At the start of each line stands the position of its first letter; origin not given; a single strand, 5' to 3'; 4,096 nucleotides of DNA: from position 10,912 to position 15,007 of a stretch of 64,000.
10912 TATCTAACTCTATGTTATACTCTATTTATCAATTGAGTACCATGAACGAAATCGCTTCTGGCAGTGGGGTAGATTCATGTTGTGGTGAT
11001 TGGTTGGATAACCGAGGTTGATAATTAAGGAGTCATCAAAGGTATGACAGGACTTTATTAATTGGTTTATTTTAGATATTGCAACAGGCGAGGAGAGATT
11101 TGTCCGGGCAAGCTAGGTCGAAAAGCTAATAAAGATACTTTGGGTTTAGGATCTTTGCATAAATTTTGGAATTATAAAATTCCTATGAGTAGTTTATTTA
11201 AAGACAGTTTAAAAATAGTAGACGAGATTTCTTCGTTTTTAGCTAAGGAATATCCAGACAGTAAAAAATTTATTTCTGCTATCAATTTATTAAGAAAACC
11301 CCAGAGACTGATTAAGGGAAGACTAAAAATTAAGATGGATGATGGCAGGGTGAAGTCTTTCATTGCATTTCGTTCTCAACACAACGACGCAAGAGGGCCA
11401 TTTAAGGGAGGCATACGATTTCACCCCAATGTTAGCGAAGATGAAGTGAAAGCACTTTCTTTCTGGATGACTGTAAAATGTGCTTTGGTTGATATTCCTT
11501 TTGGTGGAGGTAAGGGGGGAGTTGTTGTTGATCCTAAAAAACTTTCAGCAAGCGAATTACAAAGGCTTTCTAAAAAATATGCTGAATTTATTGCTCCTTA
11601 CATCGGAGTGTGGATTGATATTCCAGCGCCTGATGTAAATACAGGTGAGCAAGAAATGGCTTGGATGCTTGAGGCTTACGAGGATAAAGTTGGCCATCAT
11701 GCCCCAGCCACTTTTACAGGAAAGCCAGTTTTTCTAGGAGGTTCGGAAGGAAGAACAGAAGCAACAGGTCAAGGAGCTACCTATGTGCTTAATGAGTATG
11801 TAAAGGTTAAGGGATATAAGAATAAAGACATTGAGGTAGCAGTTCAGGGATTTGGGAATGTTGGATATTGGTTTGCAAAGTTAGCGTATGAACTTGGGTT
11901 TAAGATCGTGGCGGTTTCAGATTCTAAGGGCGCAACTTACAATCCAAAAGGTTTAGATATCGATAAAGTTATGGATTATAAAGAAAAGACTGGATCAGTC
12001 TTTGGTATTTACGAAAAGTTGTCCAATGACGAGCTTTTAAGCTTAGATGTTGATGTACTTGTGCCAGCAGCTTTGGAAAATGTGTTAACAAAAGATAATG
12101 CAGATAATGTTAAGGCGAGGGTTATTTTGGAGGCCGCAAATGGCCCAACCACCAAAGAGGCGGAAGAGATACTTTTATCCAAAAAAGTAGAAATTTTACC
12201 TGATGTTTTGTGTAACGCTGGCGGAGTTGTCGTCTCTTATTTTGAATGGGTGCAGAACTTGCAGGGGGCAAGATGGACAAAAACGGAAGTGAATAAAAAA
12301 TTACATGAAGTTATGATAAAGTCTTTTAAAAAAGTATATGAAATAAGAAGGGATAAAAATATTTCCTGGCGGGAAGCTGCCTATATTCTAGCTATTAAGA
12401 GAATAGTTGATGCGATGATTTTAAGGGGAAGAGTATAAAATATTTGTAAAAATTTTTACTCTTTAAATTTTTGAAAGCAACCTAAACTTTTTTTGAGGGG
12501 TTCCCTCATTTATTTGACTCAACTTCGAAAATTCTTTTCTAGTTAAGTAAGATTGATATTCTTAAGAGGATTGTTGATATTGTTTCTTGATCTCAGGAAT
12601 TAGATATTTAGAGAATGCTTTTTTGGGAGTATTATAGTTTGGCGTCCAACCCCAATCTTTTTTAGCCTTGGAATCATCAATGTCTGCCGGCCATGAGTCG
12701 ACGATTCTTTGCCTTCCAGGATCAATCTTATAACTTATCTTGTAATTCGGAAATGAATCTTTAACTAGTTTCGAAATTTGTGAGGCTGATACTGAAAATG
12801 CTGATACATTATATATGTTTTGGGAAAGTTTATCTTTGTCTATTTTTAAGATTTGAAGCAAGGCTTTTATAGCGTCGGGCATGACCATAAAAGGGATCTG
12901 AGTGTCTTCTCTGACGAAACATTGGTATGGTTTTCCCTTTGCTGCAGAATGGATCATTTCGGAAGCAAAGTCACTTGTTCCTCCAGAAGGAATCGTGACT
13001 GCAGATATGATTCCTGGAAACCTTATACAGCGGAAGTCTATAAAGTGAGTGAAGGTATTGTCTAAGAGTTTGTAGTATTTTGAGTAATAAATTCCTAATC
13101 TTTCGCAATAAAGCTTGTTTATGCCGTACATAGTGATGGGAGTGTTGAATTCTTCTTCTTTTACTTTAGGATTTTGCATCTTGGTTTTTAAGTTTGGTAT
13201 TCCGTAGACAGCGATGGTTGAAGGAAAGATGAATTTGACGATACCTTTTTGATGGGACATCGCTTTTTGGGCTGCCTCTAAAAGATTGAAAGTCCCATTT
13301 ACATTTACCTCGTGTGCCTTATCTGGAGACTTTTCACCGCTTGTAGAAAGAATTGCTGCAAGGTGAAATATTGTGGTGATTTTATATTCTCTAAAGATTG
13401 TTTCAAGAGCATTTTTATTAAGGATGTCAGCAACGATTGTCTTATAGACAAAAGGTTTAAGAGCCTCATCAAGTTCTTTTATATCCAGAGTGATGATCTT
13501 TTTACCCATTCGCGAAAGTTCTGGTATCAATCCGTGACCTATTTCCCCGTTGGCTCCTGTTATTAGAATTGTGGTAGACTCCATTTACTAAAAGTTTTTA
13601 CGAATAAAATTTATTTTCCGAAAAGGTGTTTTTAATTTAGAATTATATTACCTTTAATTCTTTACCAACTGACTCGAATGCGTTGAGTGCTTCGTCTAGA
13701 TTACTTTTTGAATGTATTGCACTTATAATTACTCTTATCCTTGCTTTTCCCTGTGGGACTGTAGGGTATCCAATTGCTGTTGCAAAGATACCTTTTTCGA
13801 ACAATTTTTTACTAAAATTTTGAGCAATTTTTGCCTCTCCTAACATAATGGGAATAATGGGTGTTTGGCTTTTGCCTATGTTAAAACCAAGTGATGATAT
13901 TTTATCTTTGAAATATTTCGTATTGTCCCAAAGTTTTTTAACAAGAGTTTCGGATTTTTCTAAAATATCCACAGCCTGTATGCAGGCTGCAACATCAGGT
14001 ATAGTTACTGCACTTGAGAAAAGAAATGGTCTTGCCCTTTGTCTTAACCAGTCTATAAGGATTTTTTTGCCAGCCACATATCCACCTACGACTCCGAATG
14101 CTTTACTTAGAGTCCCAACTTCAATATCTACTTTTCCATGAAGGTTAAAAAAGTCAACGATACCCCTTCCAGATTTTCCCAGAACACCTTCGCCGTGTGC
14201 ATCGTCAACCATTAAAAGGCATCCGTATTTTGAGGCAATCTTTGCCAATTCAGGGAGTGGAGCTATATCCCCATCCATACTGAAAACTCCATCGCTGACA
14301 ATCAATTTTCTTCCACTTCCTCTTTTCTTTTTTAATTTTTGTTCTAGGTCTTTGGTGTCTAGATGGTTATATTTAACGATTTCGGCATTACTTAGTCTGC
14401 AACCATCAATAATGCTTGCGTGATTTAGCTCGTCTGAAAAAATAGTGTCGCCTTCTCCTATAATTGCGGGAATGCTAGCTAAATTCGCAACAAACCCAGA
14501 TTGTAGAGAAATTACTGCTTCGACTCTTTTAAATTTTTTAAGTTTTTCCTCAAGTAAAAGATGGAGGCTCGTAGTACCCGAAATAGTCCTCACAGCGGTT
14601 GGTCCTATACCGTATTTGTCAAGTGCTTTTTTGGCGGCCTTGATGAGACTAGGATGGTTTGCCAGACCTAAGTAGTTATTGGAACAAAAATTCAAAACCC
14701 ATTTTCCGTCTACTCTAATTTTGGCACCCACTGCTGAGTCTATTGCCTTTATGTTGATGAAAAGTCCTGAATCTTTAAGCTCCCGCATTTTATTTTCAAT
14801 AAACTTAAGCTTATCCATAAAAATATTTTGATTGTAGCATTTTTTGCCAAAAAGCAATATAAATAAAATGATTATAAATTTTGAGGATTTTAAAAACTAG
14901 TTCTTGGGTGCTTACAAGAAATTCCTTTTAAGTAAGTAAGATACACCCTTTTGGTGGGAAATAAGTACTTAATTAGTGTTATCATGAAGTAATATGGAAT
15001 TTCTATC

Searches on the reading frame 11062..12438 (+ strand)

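Call 7: search_protein_families(library=pfam, proteins=[window:11062-12438:+], max_evalue=0.01)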
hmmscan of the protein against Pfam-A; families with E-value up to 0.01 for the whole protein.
window:11062-12438:+ (458 aa): 2 families
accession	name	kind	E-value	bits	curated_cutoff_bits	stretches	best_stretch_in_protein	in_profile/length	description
PF00208.27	ELFV_dehydrog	-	1.1e-78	264.8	23.4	1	226-456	1-241/241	Glutamate/Leucine/Phenylalanine/Valine dehydrogenase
PF02812.23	ELFV_dehydrog_N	-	2e-54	183.2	25.3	1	80-207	1-128/129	Glu/Leu/Phe/Val dehydrogenase, dimerisation domain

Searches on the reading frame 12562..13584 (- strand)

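Call 7: search_protein_families(library=pfam, proteins=[window:12562-13584:-], max_evalue=0.01)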
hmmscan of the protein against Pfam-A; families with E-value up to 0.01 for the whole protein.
window:12562-13584:- (340 aa): 9 families
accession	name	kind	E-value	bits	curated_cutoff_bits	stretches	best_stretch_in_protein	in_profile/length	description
PF01370.27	Epimerase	-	4.1e-30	105.4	20.9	1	6-260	1-239/240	NAD dependent epimerase/dehydratase family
PF16363.11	GDP_Man_Dehyd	-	3.7e-24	86.2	27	1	7-319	1-325/332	GDP-mannose 4,6 dehydratase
PF01073.25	3Beta_HSD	-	1.9e-16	60.4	22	1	7-162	1-155/280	3-beta hydroxysteroid dehydrogenase/isomerase family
PF04321.23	RmlD_sub_bind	-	3.4e-12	46.5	27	1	5-162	2-134/287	RmlD substrate binding domain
PF02719.21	Polysacc_synt_2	-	5e-12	46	20.2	1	6-108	1-118/293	Polysaccharide biosynthesis protein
PF07993.18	NAD_binding_4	-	9.1e-06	25.4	20.1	1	68-133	88-146/258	Male sterility protein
PF00106.31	adh_short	-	0.00029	20.8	26.6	1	5-116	2-131/195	short chain dehydrogenase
PF15890.11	Peptidase_Mx1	-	0.0024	17.7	25.6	1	113-182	68-136/240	Putative zinc-binding metallo-peptidase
PF13561.12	adh_short_C2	-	0.0055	16.7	27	1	15-118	8-128/236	Enoyl-(Acyl carrier protein) reductase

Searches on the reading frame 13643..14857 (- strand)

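Call 7: search_protein_families(library=pfam, proteins=[window:13643-14857:-], max_evalue=0.01)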
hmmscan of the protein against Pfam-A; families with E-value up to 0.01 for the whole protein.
window:13643-14857:- (404 aa): 5 families
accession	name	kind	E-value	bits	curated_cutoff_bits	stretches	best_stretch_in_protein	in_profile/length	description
PF00155.27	Aminotran_1_2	-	4.6e-67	227.2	19.7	1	54-394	3-361/361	Aminotransferase class I and II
PF01053.26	Cys_Met_Meta_PP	-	8.7e-05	21.7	27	1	100-226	55-181/381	Cys/Met metabolism PLP-dependent enzyme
PF00266.25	Aminotran_5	-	0.00011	21.8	21.5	1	131-220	84-177/371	Aminotransferase class-V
PF01212.27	Beta_elim_lyase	-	0.0003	20.7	27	1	102-270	37-218/288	Beta-eliminating lyase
PF01041.23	DegT_DnrJ_EryC1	-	0.0017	18.1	19.8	1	102-224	29-151/360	DegT/DnrJ/EryC1/StrS aminotransferase family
